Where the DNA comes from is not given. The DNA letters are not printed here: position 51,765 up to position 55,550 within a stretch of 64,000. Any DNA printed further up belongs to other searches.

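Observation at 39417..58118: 18.7-kb single ORF encoding a 6233-aa modular surface protein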

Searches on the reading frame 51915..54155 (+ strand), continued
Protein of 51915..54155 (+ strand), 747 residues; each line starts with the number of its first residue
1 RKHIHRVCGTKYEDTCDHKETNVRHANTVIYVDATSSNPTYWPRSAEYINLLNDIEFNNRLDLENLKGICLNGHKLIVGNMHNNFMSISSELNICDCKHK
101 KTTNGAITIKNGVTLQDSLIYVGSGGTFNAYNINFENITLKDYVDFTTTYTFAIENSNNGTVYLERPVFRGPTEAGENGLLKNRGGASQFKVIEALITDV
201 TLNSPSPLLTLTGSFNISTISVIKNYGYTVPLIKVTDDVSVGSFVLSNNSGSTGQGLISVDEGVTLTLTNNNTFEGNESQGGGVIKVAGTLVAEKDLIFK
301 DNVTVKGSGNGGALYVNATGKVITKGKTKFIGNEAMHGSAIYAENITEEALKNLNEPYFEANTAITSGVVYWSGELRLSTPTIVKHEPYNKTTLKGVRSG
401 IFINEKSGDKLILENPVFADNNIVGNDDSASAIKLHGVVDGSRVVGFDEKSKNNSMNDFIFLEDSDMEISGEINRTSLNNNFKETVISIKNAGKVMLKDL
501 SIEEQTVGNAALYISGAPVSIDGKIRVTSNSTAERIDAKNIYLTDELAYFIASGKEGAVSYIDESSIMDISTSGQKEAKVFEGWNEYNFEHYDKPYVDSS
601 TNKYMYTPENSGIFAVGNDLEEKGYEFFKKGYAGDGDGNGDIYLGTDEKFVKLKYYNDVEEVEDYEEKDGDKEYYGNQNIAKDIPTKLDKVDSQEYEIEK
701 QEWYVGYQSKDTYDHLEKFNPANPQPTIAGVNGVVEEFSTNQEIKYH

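Call 94: search_protein_families(library=pfam, proteins=[P0006], max_evalue=0.01)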
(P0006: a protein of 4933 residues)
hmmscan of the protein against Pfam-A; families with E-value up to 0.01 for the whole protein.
P0006 (4933 aa): 2 families
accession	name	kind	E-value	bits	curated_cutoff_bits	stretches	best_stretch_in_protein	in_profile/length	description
PF19127.6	Choline_bind_3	-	3.1e-12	46.7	27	1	4715-4752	3-41/47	Choline-binding repeat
PF01473.26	Choline_bind_1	-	0.004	17.9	20.5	1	4715-4732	2-19/19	Putative cell wall binding repeat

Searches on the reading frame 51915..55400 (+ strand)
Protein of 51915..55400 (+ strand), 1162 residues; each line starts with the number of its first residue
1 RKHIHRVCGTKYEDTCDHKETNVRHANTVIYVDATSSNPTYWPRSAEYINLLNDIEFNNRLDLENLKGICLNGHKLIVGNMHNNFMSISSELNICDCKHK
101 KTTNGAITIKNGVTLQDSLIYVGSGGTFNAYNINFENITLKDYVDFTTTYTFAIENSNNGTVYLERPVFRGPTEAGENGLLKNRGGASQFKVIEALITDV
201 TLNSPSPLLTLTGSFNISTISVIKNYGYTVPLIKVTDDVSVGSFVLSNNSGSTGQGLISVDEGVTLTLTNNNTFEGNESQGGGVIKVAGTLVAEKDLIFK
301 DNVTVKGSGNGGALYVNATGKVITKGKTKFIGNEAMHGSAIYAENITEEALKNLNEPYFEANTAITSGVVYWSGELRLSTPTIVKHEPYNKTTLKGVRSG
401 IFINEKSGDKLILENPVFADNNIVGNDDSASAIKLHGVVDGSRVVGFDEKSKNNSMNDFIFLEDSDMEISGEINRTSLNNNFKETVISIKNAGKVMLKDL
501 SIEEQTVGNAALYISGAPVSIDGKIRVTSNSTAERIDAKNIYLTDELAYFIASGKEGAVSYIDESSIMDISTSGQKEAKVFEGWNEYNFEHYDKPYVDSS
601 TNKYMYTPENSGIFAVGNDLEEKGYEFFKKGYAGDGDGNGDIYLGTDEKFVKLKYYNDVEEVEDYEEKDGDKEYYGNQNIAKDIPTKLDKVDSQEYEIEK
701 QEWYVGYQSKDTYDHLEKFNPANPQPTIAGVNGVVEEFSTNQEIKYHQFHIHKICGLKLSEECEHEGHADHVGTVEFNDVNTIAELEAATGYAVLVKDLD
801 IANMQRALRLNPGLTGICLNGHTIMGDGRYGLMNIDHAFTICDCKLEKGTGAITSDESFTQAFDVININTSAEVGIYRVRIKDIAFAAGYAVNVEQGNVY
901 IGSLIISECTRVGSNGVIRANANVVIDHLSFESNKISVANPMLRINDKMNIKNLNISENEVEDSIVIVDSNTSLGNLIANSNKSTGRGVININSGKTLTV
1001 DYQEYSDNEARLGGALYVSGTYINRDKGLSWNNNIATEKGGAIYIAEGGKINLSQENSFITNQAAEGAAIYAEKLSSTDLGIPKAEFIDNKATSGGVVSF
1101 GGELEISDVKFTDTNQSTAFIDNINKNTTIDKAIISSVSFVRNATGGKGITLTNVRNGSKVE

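Call 27: find_related_loci(query=A2, collection=genome_contigs, flank=10000)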
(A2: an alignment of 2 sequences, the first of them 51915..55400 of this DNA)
Query A2 (1162 aa) in genome_contigs; peptide patterns used: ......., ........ (x = any residue, [..] = any of these).
114 stretches matched a pattern; 4 encode a relative of the query (tblastn E <= 1e-3); 3 distinct loci.
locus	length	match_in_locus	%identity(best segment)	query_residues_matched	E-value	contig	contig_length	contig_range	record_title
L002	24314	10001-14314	62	1-1162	0e+0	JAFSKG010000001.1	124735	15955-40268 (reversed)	MAG: Lachnospiraceae bacterium isolate RGIG3219 Goat_Reticulum-2__c7910, whole genome shotgun sequence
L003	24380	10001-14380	62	1-1162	0e+0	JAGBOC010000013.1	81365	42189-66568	MAG: Lachnospiraceae bacterium isolate RGIG9292 Water_deer_Rumen.Co__c248217, whole genome shotgun sequence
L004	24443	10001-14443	61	1-1162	0e+0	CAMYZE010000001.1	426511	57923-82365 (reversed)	MAG TPA_asm: uncultured Clostridia bacterium isolate SRR10912540_bin.12_metaWRAP_v1.3_MAG genome assembly, contig: ERZ14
